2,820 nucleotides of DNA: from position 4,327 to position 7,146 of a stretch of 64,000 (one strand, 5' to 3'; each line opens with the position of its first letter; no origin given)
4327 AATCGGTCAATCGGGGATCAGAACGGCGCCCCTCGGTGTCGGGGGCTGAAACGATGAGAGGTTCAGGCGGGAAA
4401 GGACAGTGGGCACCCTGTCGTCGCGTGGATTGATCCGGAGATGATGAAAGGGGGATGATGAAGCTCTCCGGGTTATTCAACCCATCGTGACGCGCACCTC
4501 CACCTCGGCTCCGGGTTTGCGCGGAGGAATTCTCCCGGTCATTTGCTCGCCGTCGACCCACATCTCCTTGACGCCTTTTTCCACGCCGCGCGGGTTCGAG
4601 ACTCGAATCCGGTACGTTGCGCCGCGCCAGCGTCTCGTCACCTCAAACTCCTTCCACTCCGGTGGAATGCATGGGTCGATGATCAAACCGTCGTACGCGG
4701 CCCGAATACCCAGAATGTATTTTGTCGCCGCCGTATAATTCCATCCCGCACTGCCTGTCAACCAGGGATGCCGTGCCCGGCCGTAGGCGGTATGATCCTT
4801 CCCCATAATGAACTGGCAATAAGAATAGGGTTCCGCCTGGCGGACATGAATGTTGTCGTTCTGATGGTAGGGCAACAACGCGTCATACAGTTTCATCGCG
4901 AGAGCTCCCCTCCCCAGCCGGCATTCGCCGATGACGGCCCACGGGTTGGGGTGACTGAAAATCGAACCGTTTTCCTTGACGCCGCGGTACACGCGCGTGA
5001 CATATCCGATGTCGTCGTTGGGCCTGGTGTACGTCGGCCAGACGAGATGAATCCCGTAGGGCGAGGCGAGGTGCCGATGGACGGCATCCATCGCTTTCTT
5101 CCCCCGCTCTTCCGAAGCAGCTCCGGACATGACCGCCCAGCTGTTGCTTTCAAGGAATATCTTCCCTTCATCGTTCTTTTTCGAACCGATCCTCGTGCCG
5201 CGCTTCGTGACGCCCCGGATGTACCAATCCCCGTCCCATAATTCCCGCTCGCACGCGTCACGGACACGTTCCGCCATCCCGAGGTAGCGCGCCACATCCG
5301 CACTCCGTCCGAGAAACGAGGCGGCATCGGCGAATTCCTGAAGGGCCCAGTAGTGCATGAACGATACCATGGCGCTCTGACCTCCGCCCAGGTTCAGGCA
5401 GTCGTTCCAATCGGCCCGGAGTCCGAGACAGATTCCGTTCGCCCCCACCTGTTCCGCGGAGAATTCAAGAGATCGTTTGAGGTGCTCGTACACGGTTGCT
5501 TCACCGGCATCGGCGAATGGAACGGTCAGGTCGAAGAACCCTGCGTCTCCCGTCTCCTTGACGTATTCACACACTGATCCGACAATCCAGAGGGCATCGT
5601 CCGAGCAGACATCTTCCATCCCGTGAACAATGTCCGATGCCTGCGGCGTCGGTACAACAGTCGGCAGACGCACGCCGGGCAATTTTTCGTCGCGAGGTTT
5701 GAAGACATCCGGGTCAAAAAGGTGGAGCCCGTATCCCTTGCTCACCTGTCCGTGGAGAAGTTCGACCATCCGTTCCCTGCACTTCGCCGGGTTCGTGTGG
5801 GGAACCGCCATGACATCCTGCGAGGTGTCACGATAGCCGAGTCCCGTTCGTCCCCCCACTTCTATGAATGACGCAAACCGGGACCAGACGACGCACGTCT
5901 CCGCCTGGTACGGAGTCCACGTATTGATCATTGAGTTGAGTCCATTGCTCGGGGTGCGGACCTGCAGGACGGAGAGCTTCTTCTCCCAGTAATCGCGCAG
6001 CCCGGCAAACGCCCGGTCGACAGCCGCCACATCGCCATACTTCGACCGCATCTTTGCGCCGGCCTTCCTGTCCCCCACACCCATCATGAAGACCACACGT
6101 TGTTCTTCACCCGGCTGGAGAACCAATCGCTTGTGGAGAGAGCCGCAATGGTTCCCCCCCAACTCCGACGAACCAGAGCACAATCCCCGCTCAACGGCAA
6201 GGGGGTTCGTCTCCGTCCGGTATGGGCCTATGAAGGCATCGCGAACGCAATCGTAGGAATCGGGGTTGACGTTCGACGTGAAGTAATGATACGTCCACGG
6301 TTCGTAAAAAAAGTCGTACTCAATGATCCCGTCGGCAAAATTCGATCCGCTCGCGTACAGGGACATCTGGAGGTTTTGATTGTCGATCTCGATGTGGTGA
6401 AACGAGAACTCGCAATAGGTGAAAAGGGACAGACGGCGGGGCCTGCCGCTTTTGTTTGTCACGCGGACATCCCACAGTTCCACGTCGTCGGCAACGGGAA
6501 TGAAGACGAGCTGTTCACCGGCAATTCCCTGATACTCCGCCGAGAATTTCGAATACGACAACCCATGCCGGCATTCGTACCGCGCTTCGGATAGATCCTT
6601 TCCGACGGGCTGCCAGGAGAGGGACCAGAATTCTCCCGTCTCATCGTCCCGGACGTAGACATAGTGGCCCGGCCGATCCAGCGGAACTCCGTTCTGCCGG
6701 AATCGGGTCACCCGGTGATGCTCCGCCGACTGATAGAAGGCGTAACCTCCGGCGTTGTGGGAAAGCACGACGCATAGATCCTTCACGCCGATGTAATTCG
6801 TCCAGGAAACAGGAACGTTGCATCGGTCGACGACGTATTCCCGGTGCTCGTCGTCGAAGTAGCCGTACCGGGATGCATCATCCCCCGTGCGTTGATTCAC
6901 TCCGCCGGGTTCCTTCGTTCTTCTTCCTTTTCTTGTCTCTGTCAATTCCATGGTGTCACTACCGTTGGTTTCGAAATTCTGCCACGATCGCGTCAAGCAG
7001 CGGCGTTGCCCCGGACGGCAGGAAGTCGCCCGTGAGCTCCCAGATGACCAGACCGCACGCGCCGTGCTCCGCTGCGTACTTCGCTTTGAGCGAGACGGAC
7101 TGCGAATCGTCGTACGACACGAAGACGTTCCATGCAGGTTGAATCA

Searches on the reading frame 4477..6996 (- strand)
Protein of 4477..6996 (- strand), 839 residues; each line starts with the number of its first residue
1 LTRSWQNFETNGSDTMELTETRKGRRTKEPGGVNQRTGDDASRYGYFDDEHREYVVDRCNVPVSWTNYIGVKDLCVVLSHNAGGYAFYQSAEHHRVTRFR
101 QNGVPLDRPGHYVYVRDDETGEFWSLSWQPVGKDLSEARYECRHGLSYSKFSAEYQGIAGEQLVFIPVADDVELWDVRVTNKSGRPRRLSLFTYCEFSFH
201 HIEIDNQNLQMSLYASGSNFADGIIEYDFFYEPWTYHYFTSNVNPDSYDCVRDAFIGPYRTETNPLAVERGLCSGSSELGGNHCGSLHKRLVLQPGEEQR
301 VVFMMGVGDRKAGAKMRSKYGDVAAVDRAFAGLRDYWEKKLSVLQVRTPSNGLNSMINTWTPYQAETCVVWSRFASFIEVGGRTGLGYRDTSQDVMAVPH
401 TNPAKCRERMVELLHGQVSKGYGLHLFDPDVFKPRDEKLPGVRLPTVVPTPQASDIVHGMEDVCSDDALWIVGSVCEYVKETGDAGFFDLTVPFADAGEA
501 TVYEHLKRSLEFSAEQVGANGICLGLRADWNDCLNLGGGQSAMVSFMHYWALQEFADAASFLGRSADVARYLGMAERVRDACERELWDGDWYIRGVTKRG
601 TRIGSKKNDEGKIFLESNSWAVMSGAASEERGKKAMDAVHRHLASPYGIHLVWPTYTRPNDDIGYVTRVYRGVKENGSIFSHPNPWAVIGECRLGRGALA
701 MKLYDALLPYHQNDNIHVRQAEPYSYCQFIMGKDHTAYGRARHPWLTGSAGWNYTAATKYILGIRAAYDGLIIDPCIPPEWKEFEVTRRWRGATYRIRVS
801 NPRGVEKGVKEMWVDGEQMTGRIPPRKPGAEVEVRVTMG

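Call 102: search_protein_families(library=pfam, proteins=[window:4477-6996:-], max_evalue=0.001)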
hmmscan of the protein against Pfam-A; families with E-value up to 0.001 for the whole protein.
window:4477-6996:- (839 aa): 3 families
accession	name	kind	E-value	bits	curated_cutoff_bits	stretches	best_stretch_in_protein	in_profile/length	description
PF17167.11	Glyco_hydro_94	-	6.5e-177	588.9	27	1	336-763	1-420/420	Glycosyl hydrolase 94 superfamily, catalytic domain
PF06165.18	GH94_b-supersand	-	1.9e-79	267.2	23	1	62-306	1-251/251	Glycosyl hydrolase 94, supersandwich domain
PF03633.20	Glyco_hydro_65C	-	6.6e-05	23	22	1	767-803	4-39/62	Glycosyl hydrolase family 65, C-terminal domain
